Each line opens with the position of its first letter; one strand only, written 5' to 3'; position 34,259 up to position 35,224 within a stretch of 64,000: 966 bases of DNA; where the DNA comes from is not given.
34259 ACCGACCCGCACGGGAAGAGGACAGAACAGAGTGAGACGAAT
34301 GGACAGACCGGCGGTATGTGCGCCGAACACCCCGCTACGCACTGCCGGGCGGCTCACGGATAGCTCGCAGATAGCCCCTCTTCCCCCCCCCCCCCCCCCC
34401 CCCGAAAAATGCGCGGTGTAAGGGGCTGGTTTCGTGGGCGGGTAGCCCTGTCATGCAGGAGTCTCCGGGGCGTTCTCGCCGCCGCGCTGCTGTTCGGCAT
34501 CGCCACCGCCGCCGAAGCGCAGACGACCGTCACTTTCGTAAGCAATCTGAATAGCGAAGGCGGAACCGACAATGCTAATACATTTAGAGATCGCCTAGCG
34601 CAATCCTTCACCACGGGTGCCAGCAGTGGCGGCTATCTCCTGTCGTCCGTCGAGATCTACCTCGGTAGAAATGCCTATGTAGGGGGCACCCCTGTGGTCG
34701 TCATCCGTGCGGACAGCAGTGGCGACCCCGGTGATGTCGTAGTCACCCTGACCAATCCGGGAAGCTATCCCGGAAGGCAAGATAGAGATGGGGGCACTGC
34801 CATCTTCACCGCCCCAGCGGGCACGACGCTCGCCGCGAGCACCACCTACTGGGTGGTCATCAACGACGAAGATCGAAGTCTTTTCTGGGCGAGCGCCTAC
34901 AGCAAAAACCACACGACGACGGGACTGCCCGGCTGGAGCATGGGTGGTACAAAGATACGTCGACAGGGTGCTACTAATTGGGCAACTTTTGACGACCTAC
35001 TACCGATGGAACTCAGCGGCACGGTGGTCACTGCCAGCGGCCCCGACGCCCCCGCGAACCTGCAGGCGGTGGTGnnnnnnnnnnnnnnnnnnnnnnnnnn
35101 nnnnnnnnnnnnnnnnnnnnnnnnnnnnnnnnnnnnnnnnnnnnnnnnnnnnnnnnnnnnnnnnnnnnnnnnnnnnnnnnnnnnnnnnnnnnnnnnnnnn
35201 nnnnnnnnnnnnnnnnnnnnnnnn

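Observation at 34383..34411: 21-nt poly-C tract where the ribosome-binding site of a 12.8-kb adhesin gene should be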

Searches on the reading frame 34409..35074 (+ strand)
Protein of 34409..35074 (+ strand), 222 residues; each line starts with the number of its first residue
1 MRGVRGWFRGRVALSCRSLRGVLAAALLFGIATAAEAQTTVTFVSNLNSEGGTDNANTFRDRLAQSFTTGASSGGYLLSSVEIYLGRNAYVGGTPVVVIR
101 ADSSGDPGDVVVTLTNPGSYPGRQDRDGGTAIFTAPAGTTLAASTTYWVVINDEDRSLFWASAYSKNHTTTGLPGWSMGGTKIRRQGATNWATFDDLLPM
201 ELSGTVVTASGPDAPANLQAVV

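Call 8: find_homologous_proteins(query=window:34409-35074:+, max_evalue=0.001)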
Query seq(222 aa) (222 aa): 14 proteins with E <= 0.001 among 2284 candidates.
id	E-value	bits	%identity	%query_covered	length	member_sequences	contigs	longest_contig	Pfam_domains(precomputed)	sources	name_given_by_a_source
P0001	4.7e-53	198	58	92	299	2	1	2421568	PF19078.7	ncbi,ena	-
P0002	3.2e-23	100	37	68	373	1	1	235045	-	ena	-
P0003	2.9e-21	94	31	84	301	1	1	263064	-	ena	-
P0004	2.9e-11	61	40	66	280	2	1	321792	-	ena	-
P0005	1.4e-9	56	36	66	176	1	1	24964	-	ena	-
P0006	1.1e-7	49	38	56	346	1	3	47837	PF00041.28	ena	-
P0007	1.1e-7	49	42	53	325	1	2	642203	-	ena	-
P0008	6.9e-7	47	38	55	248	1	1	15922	-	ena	-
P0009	1.1e-5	43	31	86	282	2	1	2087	-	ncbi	-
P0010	5.4e-5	41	35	59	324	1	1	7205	-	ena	-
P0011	1.5e-4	39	36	77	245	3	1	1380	-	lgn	-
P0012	2.3e-4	39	36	53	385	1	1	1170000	-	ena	-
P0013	8.1e-4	37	36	56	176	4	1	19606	-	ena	-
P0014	8.2e-4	37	32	77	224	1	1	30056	-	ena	-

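Call 11: find_encoding_contigs(protein=P0001, flank=10000, max_places=4)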
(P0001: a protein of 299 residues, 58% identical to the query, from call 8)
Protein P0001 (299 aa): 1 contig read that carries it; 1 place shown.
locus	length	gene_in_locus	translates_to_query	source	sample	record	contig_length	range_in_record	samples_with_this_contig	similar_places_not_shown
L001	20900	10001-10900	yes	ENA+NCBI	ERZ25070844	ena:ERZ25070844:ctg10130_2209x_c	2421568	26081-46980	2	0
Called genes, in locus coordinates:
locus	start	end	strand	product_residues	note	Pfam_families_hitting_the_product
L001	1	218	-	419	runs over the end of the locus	PF25973:BSH_CzcB (faint), PF25984:BSH_YknX (faint), PF26002:Beta-barrel_AprE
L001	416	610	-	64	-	-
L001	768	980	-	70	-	-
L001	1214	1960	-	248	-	PF07386:DUF1499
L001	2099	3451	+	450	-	PF00587:tRNA-synt_2b, PF03129:HGTP_anticodon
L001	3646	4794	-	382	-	PF00691:OmpA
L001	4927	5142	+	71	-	PF01165:Ribosomal_S21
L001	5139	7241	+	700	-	PF02897:Peptidase_S9_N, PF00326:Peptidase_S9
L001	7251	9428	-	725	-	PF20656:MS_N, PF20658:MSG_insertion, PF01274:MS_TIM-barrel, PF20659:MS_C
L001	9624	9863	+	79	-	PF07798:CCDC90-like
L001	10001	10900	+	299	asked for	PF19078:Big_12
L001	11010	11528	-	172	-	-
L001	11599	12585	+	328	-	PF02562:PhoH, PF13604:AAA_30, PF13245:AAA_19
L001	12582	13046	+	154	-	PF02130:YbeY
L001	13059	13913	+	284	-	PF21917:NMB0537_N, PF00571:CBS, PF03471:CorC_HlyC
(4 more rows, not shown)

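Call 16: find_related_loci(query=window:34409-35074:+, collection=genome_contigs, flank=5000)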
Query window:34409-35074:+ (222 aa) in genome_contigs; peptide patterns used: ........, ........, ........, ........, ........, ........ (x = any residue, [..] = any of these).
166 stretches matched a pattern, but none encodes a relative of the query by tblastn (E <= 1e-3).

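Call 26: find_related_loci(query=window:34409-35074:+, collection=metagenome_contigs, flank=5000)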
Query window:34409-35074:+ (222 aa) in metagenome_contigs; peptide patterns used: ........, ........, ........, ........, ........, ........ (x = any residue, [..] = any of these).
179 stretches matched a pattern, but none encodes a relative of the query by tblastn (E <= 1e-3).

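Call 39: search_protein_families(library=pfam, proteins=[window:34409-35074:+], max_evalue=1)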
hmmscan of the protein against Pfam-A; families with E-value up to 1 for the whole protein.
window:34409-35074:+ (222 aa): 0 families

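Call 40: search_protein_families(library=ncbifam, proteins=[window:34409-35074:+], max_evalue=0.1)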
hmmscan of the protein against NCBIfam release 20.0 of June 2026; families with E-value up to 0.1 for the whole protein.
window:34409-35074:+ (222 aa): 1 family
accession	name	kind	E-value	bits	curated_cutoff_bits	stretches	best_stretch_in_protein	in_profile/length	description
NF041539.1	choice_anch_R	domain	6.1e-28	97.8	30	1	45-205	1-155/155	choice-of-anchor R domain-containing protein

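Call 43: list_cluster_members(proteins=[P0001])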
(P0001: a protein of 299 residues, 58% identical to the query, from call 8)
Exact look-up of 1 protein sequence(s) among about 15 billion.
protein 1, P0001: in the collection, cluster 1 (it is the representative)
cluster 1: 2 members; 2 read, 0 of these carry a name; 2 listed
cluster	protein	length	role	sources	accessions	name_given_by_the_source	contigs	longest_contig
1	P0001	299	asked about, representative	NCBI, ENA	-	-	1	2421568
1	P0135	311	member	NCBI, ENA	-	-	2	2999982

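Call 46: find_encoding_contigs(protein=P0135, flank=10000, max_places=4)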
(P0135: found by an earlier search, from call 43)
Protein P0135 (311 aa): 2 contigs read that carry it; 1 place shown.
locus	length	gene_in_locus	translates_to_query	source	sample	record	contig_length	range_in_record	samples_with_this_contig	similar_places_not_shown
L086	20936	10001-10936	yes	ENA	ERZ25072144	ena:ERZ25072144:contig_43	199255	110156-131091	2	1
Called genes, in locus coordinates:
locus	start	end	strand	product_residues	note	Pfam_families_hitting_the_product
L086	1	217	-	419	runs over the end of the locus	PF25973:BSH_CzcB (faint), PF25984:BSH_YknX (faint), PF26002:Beta-barrel_AprE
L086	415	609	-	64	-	-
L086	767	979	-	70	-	-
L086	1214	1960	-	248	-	PF07386:DUF1499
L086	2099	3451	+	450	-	PF00587:tRNA-synt_2b, PF03129:HGTP_anticodon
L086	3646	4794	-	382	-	PF00691:OmpA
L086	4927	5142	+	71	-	PF01165:Ribosomal_S21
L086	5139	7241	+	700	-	PF02897:Peptidase_S9_N, PF00326:Peptidase_S9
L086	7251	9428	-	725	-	PF20656:MS_N, PF20658:MSG_insertion, PF01274:MS_TIM-barrel, PF20659:MS_C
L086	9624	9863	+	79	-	PF07798:CCDC90-like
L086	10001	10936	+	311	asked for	PF19078:Big_12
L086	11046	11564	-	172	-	-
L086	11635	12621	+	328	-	PF02562:PhoH, PF13604:AAA_30, PF13245:AAA_19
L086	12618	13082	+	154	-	PF02130:YbeY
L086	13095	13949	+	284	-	PF21917:NMB0537_N, PF00571:CBS, PF03471:CorC_HlyC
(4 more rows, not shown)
